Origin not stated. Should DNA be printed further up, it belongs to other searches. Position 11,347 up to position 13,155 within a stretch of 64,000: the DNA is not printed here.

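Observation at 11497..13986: Archaeal-type AMP phosphorylase plus ribose-1,5-bisphosphate isomerase pair.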

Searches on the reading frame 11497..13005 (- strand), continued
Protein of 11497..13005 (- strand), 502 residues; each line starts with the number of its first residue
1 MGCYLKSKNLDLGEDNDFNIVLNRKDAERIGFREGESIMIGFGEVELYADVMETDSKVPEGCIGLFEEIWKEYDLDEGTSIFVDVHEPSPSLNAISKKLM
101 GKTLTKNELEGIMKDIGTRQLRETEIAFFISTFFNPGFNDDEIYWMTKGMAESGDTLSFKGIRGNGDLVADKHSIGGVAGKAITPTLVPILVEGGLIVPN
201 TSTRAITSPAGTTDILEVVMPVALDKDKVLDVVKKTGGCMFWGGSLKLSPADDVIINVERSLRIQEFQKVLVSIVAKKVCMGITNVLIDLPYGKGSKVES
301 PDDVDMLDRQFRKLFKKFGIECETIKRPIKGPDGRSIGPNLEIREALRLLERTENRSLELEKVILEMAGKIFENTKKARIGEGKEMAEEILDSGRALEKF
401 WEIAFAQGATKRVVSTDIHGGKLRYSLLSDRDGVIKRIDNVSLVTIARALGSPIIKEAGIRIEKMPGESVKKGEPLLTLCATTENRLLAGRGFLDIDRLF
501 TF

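Call 64: search_protein_families(library=ncbifam, proteins=[L101:2493-3953:+, L101:3950-5488:+, L101:5485-6369:+], max_evalue=0.00001)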
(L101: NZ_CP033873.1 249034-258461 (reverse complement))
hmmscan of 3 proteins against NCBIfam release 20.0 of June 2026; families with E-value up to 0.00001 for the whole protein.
L101:2493-3953:+ (486 aa): 5 families
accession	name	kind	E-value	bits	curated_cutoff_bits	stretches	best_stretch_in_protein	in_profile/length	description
NF045584.1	cas14_MBL_CASP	equivalog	3.6e-103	346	800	1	37-467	3-425/612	type VII CRISPR-associated protein Cas14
TIGR03675.1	arCOG00543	equivalog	1.7e-71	241.3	580.2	1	36-477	176-622/631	beta-CASP ribonuclease aCPSF1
TIGR04122.1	Xnuc_lig_assoc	equivalog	5.4e-19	68.2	325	1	183-291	75-185/326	ligase-associated DNA damage response exonuclease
NF041257.1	GntH_guanitoxin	equivalog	3.1e-07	29.6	333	0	184-218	162-196/374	guanitoxin biosynthesis MBL fold metallo-hydrolase GntH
NF033105.1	bla_subclass_B3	equivalog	3.7e-06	26.4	240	1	46-111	21-85/257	subclass B3 metallo-beta-lactamase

L101:3950-5488:+ (512 aa): 9 families
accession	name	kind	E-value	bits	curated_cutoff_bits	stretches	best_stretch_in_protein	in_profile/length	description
NF003338.0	PRK04350.1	subfamily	3e-191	636.2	434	1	18-507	3-493/502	thymidine phosphorylase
TIGR02645.1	ARCH_P_rylase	hypoth_equivalog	2.8e-165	550.5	434.6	1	33-504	15-487/493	putative thymidine phosphorylase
TIGR03327.1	AMP_phos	equivalog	3.1e-141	471.3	535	1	49-502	29-486/500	AMP phosphorylase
NF004490.0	PRK05820.1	equivalog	4.3e-59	200.3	269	1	112-498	9-414/439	thymidine phosphorylase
TIGR02644.1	Y_phosphoryl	subfamily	1.2e-55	189.1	409.05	1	116-497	9-407/417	pyrimidine-nucleoside phosphorylase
NF004747.0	PRK06078.1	equivalog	8.9e-42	143.1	559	1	114-489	9-401/434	pyrimidine-nucleoside phosphorylase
TIGR02643.1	T_phosphoryl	equivalog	5.9e-41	140.8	570.7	1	112-498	7-414/437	thymidine phosphorylase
TIGR01245.1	trpD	equivalog_domain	5e-09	35.9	199.05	1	117-249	6-142/330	anthranilate phosphoribosyltransferase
NF011201.0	PRK14607.1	equivalog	1.4e-06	27.3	670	1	110-245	197-335/534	bifunctional anthranilate synthase component II/anthranilate phosphoribosyltransferase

L101:5485-6369:+ (294 aa): 11 families
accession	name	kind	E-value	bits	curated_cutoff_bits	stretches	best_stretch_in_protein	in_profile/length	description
NF005537.0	PRK07199.1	subfamily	4.3e-122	406.9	322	1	4-292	3-292/301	ribose-phosphate diphosphokinase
NF002095.0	PRK00934.1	equivalog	2.4e-54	184.4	296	1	11-291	8-285/287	ribose-phosphate diphosphokinase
TIGR01251.1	ribP_PPkin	subfamily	3.1e-51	174.1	113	1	7-291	4-296/309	ribose-phosphate diphosphokinase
NF002320.0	PRK01259.1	subfamily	6.5e-33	114.4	297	1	5-280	8-283/316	ribose-phosphate diphosphokinase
NF002618.0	PRK02269.1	equivalog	3e-27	96.1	460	1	6-274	8-280/321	ribose-phosphate diphosphokinase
NF002686.0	PRK02458.1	equivalog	8.7e-26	91.1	506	1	6-276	12-283/323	ribose-phosphate diphosphokinase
NF002758.0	PRK02812.1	equivalog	4.2e-25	88.6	518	1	13-276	31-295/330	ribose-phosphate pyrophosphokinase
NF002844.0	PRK03092.1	equivalog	1.5e-23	83.6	438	1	14-290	22-309/326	ribose-phosphate diphosphokinase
NF003428.0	PRK04923.1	equivalog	2.6e-23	82.7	536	1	5-279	8-285/319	ribose-phosphate diphosphokinase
NF001815.0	PRK00553.1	equivalog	2.2e-22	79.6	484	1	5-266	11-272/332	ribose-phosphate pyrophosphokinase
NF005299.0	PRK06827.1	subfamily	2.1e-06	26.7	327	0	80-278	122-335/383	phosphoribosylpyrophosphate synthetase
